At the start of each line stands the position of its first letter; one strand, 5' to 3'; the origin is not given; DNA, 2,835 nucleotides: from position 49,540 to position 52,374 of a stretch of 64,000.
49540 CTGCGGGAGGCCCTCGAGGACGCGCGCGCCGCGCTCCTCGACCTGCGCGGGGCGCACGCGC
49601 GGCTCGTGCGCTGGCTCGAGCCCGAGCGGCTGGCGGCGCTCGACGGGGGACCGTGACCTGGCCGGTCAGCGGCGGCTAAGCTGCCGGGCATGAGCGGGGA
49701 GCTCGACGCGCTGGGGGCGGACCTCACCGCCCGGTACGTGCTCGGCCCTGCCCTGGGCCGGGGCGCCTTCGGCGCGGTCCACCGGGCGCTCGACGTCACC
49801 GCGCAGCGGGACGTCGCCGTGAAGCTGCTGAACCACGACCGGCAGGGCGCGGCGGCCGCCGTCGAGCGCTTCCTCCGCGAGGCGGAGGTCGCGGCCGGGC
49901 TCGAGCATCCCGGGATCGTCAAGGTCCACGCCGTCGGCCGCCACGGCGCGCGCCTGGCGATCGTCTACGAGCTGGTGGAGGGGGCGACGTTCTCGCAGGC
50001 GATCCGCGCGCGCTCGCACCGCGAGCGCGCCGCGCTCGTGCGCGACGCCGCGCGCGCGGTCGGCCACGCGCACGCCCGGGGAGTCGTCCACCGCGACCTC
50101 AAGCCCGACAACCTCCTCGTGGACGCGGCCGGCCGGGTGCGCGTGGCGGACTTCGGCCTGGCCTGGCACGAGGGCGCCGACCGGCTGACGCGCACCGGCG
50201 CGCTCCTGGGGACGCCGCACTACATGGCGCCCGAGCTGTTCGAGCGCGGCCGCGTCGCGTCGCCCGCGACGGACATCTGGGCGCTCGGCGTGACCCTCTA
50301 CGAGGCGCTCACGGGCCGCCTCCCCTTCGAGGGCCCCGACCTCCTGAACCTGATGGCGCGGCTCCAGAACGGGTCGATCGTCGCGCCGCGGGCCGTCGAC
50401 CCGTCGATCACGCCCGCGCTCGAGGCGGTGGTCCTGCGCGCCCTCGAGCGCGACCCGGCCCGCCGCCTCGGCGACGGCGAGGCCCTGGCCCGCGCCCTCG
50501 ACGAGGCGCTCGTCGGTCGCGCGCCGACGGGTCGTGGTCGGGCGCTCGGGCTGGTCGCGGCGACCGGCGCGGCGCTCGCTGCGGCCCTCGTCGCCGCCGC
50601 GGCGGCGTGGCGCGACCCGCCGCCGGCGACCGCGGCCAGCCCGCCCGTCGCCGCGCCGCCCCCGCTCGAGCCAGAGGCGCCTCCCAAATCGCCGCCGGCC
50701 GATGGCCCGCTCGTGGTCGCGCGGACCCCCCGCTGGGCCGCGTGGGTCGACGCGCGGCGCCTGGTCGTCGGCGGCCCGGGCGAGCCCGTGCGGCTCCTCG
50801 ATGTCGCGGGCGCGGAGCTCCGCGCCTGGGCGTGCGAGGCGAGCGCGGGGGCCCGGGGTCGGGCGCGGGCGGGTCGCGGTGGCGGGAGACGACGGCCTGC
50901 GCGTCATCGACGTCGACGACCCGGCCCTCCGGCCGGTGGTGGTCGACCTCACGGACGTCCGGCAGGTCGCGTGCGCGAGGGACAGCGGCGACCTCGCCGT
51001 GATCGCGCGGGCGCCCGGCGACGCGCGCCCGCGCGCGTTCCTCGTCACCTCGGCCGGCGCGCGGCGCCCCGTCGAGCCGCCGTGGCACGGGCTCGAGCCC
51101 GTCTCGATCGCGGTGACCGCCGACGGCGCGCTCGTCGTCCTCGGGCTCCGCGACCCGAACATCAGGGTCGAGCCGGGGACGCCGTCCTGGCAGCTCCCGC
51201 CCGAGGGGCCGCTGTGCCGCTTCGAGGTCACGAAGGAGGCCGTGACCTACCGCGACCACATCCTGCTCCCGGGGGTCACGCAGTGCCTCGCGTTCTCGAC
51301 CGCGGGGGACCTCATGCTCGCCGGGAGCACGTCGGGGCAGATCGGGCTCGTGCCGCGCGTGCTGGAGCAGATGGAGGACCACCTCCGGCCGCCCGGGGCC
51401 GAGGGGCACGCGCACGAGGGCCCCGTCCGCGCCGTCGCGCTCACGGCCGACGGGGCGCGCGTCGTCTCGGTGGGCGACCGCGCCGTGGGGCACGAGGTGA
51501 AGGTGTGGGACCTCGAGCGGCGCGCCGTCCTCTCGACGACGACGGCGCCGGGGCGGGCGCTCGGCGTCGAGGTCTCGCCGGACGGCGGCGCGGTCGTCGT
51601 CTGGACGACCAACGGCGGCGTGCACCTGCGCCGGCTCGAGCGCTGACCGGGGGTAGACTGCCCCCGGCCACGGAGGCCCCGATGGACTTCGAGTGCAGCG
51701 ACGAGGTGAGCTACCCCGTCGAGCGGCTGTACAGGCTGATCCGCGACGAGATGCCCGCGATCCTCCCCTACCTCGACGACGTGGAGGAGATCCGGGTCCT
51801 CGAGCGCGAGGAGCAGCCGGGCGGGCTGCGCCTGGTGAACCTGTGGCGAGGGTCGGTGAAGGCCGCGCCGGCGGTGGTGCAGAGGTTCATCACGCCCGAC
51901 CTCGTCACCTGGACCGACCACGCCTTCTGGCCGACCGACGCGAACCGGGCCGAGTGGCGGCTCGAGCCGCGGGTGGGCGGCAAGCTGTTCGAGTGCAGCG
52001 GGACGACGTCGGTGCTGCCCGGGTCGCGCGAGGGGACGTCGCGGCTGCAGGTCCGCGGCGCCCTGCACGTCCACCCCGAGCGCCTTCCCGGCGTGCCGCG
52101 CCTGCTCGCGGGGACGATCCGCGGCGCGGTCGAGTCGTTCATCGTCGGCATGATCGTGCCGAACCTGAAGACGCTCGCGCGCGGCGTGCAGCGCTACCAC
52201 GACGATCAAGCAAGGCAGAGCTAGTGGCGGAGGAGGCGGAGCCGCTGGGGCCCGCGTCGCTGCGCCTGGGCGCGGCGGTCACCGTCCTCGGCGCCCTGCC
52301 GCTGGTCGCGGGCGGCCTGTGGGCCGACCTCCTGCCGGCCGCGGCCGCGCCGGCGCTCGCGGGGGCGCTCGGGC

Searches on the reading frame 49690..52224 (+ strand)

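Call 22: search_protein_families(library=pfam, proteins=[window:49690-52224:+], max_evalue=0.001)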
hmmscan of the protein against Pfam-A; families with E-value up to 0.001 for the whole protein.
window:49690-52224:+ (844 aa): 5 families
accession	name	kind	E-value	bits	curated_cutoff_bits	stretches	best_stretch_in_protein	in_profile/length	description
PF00069.31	Pkinase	-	2.4e-46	158.7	31.7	1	17-266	2-258/263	Protein kinase domain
PF07714.23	PK_Tyr_Ser-Thr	-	4.4e-35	121.7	23.1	1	21-259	6-248/258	Protein tyrosine and serine/threonine kinase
PF14531.12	Kinase-like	-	4.8e-07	29.8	25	1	109-215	143-253/289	Kinase-like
PF10698.15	DUF2505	-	7.4e-05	23.3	26.9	1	672-795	5-127/158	Protein of unknown function (DUF2505)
PF06293.20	Kdo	-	0.00041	20.3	21.3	1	68-153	70-164/207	Lipopolysaccharide kinase (Kdo/WaaP) family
